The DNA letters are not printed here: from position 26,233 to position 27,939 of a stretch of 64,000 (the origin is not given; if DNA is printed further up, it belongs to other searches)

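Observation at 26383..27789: Lipoprotein fusing a collagen-like triple-helix tract to a recently expanded pentapeptide-repeat array (13 near-identical 30-bp units)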

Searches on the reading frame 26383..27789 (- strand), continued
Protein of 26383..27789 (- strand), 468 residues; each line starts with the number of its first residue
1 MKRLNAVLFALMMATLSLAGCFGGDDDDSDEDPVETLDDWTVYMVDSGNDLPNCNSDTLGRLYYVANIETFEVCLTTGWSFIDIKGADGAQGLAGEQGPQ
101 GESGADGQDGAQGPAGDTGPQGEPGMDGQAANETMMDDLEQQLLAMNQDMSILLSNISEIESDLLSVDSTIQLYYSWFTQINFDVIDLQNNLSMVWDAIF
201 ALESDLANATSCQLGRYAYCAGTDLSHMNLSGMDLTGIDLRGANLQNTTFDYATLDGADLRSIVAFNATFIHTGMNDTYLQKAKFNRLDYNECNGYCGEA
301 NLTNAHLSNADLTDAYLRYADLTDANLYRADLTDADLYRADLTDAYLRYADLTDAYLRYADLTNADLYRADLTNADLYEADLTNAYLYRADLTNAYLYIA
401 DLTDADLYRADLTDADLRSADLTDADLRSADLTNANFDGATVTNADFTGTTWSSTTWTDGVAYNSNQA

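Call 16: find_encoding_contigs(protein=window:26383-27789:-, flank=3000, max_places=10)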
Protein window:26383-27789:- (468 aa): 1 contig read that carries it; 1 place shown.
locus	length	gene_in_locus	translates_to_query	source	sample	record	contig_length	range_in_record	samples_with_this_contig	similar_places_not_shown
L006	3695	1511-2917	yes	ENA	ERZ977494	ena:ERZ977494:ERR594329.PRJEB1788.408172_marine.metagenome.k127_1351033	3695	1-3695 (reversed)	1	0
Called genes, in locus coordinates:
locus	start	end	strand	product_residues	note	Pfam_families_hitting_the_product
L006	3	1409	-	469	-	?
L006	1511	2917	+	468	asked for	-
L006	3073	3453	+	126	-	PF03073:TspO_MBR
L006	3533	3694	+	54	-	?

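Call 17: search_protein_families(library=pfam, proteins=[P0062, P0076], max_evalue=0.001)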
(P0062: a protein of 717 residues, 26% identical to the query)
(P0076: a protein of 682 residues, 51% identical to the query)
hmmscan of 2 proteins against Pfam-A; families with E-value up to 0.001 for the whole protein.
P0062 (717 aa): 5 families
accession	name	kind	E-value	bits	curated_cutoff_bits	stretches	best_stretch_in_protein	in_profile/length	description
PF00805.28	Pentapeptide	-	1.4e-29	101.7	20.2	3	430-469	1-40/40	Pentapeptide repeats (8 copies)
PF23657.1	DUF7151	-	4.7e-22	78.1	27.2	2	205-250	1-46/46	Domain of unknown function (DUF7151)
PF13599.13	Pentapeptide_4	-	9.2e-18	64.5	38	2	395-447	16-68/78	Pentapeptide repeat region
PF13576.12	Pentapeptide_3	-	3.8e-14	53.1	27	0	454-490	3-42/48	Pentapeptide repeats (9 copies)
PF01391.23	Collagen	-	9e-12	45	27.2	2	161-203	13-55/60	Collagen triple helix repeat (20 copies)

P0076 (682 aa): 2 families
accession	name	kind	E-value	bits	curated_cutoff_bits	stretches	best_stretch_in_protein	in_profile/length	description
PF01391.23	Collagen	-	2.7e-31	107.6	27.2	4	87-144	1-58/60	Collagen triple helix repeat (20 copies)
PF23657.1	DUF7151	-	3.7e-06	27.3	27.2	1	153-181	12-40/46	Domain of unknown function (DUF7151)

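Call 33: search_solved_structures(query=window:26386-27789:-, max_evalue=0.001)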
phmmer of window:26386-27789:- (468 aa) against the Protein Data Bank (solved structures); distinct sequences matched with E-value up to 0.001: 31.
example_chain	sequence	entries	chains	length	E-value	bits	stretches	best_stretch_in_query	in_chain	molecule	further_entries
4yfo_A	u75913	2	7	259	3e-43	151.7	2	300-445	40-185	beta1_ex1 | 6beta1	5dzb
4yc5_A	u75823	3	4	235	7.5e-33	117.4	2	299-438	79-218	beta1 | beta1 protein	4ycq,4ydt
5dn0_A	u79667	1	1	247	1.4e-30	110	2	300-446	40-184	beta1 t1555 loop variant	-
5di5_A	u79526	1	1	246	8.2e-29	104.1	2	300-446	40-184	beta1 t801 loop variant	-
5dns_A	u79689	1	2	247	9.6e-29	103.9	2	300-446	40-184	t1428 beta1 loop design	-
5dqa_A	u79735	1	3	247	1.9e-26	96.4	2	300-445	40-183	t3284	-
3du1_X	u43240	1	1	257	3.8e-26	95.3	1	299-451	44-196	All3740 protein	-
4yei_A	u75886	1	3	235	2.7e-24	89.2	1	300-451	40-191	beta1mut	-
5dra_A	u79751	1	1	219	8.6e-24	87.6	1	299-457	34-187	3beta1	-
2j8k_A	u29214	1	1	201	1.6e-19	73.5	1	297-438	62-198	NP275-NP276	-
9ngw_A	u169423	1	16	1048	3.1e-16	62.6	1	301-459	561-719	IcmE (DotG)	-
7muc_AG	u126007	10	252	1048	3.1e-16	62.6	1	301-459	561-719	IcmE protein | IcmE (DotG)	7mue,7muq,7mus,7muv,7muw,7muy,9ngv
6omx_A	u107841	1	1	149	1.6e-11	47.2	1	289-408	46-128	Alr5209 protein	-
3n90_A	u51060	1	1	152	3.7e-11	45.9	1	365-459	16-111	Thylakoid lumenal 15 kDa protein 1, chloroplastic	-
2o6w_A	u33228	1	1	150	5.8e-10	42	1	365-450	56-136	Repeat Five Residue (Rfr) protein or pentapeptide repeat protein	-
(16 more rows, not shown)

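Call 42: predict_structure(alignment_id=A1)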
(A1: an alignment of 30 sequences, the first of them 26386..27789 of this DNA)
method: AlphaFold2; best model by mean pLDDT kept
length: 468 residues; sequences in the alignment: 30
mean_pLDDT: 71.9   pTM: 0.56
mean pLDDT of the five models: 71.9, 70.7, 69.9, 69.8, 69.6
residues with pLDDT >= 90: 223; 70-90: 45; 50-70: 53; < 50: 147
segments of 3 or more residues with pLDDT < 50: 1-40, 84-140, 156-162, 164-166, 174-178, 191-210
pLDDT, mean of each block of 10 residues (from residue 1): 37 32 26 32 72 75 71 70 43 26 25 25 28 39 49 49 48 49 51 45 40 82 90 96 94 98 95 98 83 71 99 97 99 98 99 99 99 99 99 99 99 99 98 98 96 93 74
secondary structure, 60 per line:
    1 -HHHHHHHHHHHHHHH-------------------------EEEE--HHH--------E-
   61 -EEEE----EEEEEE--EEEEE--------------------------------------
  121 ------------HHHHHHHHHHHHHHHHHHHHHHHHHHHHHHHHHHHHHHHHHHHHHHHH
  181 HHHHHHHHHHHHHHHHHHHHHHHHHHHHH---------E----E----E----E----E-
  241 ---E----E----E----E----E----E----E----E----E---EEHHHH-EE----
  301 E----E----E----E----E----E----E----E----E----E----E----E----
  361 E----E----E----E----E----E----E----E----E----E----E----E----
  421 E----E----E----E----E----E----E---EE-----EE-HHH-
elements in order: H2-16 E42-45 E62-65 E70-75 E78-82 H133-209 H290-293

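Call 45: fold_search(model_id=the predicted structure, library=pdb)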
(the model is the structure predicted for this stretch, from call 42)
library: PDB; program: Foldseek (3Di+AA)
matches with E <= 10: 292; with E <= 0.001: 51
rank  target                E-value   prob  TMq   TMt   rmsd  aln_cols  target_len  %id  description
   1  3du1                  1.4e-14  1.00  0.25  0.42   9.5       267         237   29  The 2.0 Angstrom Resolution Crystal Structure of HetL, a Pentapeptide Repeat Protein involved in Heterocyst Differentiat (released 2008-11-11)
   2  4yfo                  1.4e-14  1.00  0.37  0.73   5.0       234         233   37  beta1_ex1 (released 2016-03-16)
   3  4yei_A                2.4e-13  1.00  0.23  0.47   9.4       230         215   34  Beta1mut synthetic solenoid protein (released 2016-03-09)
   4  5dqa_C                9.8e-13  1.00  0.17  0.29  11.4       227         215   34  t3284 loop variant of beta1 (released 2016-08-31)
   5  4yc5                  1.1e-12  1.00  0.16  0.29  11.4       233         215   32  Beta1 synthetic solenoid protein (released 2016-03-09)
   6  5dqa_A                2.4e-12  1.00  0.17  0.30  11.3       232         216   34  t3284 loop variant of beta1 (released 2016-08-31)
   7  4ycq                  3.7e-12  1.00  0.33  0.82   3.1       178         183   40  Beta1 synthetic solenoid protein (released 2016-03-09)
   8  5dn0                  4.1e-12  1.00  0.18  0.31  11.2       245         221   32  t1555 loop variant (released 2016-08-31)
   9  2j8k                  5.1e-12  1.00  0.32  0.83   0.5       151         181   44  Structure of the fusion of NP275 and NP276, pentapeptide repeat proteins from Nostoc punctiforme (released 2006-12-07)
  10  5dns_A                2.5e-11  1.00  0.18  0.32  11.5       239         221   31  t1428 loop variant in P3221 (released 2016-09-28)
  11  5di5                  2.9e-10  1.00  0.27  0.65   4.2       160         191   42  beta1 t801 loop variant in P3221 (released 2016-08-31)
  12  5dns_B                7.7e-10  1.00  0.23  0.47   8.2       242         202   30  t1428 loop variant in P3221 (released 2016-09-28)
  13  5dra                  2.4e-09  1.00  0.25  0.57   7.1       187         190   38  t3284 loop variant of beta1 (released 2016-08-31)
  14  2xtw_A                6.7e-08  1.00  0.20  0.34   9.9       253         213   17  Structure of QnrB1 (Full length), a plasmid-mediated fluoroquinolone resistance protein (released 2010-10-20)
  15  6zt5_B                9.7e-08  1.00  0.15  0.34  10.4       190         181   17  Complex between a homodimer of Mycobacterium smegmatis MfpA and a single copy of the N-terminal 47 kDa fragment of the (released 2021-03-03)
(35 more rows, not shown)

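Call 50: find_encoding_contigs(protein=P0025, flank=3000, max_places=3)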
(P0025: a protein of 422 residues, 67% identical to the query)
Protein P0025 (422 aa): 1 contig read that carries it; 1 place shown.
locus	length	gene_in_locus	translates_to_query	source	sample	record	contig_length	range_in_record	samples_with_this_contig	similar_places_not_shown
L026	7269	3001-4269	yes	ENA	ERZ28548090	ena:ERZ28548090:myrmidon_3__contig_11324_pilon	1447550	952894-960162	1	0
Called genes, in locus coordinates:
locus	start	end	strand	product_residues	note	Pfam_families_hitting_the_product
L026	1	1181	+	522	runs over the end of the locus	PF01493:GXGXG (faint)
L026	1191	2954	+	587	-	PF03483:B3_4, PF03484:B5, PF17759:tRNA_synthFbeta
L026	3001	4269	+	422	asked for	PF00805:Pentapeptide, PF13576:Pentapeptide_3 (faint), PF00805:Pentapeptide, PF13599:Pentapeptide_4 (weak), PF00805:Pentapeptide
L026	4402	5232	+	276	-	-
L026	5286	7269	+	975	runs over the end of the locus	-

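Call 51: find_encoding_contigs(protein=P0026, flank=3000, max_places=3)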
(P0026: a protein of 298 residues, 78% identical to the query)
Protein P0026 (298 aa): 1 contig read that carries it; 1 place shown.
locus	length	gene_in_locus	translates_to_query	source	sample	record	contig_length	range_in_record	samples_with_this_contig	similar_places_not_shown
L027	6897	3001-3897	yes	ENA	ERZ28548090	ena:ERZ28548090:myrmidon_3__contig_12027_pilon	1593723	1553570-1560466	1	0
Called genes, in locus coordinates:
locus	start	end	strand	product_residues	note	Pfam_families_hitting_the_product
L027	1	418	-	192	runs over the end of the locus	-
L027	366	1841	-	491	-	PF02469:Fasciclin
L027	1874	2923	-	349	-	PF02469:Fasciclin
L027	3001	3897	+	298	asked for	PF01391:Collagen, PF00805:Pentapeptide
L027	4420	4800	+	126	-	PF13599:Pentapeptide_4 (faint), PF00805:Pentapeptide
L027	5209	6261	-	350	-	PF00383:dCMP_cyt_deam_1, PF01872:RibD_C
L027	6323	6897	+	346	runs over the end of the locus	PF00781:DAGK_cat, PF19279:YegS_C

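Call 78: find_related_loci(query=A1, collection=viral_contigs, flank=5000)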
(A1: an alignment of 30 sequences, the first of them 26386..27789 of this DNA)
Query A1 (468 aa) in viral_contigs; peptide patterns used: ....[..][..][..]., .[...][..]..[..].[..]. (x = any residue, [..] = any of these).
31 stretches matched a pattern; 1 encode a relative of the query (tblastn E <= 1e-3); 1 distinct loci.
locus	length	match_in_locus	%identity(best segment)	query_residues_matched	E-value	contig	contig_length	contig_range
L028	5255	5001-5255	59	212-450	3e-10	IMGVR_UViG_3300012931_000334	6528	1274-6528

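Call 83: list_cluster_members(proteins=[window:26386-27789:-, P0004, P0013])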
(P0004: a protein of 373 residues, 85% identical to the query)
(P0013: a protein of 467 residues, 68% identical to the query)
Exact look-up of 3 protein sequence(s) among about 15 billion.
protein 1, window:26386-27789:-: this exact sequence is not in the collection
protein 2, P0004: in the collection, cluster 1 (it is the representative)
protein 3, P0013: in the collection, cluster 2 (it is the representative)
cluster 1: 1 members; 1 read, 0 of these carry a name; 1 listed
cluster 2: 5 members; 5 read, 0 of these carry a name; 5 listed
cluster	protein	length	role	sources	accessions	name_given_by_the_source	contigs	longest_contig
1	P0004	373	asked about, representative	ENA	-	-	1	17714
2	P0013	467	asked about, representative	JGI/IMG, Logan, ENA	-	-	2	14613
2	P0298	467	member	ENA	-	-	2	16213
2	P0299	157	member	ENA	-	-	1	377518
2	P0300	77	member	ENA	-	-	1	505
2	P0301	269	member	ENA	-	-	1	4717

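Call 86: find_encoding_contigs(protein=P0035, flank=1500, max_places=3)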
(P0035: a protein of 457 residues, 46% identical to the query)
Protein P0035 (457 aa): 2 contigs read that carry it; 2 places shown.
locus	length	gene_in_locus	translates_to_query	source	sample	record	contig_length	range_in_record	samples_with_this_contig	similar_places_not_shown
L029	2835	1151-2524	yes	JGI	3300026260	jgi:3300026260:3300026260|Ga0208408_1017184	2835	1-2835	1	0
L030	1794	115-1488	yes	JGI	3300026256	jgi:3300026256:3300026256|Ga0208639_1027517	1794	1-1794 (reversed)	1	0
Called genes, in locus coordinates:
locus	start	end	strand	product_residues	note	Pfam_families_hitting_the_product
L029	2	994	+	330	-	?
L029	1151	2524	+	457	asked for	PF00805:Pentapeptide, PF25296:Decapeptide (faint), PF13576:Pentapeptide_3 (faint), PF13599:Pentapeptide_4 (weak), PF00805:Pentapeptide, PF13599:Pentapeptide_4 (weak), PF00805:Pentapeptide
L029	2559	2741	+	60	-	PF00805:Pentapeptide (weak)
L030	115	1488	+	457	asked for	PF00805:Pentapeptide, PF25296:Decapeptide (faint), PF13576:Pentapeptide_3 (faint), PF13599:Pentapeptide_4 (weak), PF00805:Pentapeptide, PF13599:Pentapeptide_4 (weak), PF00805:Pentapeptide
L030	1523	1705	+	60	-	PF00805:Pentapeptide (weak)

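Call 87: find_encoding_contigs(protein=P0044, flank=1500, max_places=3)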
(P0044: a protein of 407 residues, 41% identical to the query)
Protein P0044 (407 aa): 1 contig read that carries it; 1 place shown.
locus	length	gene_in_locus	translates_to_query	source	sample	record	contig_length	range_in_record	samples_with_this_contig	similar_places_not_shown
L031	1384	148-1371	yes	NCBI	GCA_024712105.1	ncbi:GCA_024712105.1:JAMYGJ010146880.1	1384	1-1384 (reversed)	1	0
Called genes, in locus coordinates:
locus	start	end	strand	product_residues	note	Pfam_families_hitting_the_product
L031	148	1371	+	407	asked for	PF00805:Pentapeptide, PF13576:Pentapeptide_3 (faint), PF00805:Pentapeptide, PF13599:Pentapeptide_4 (weak), PF00805:Pentapeptide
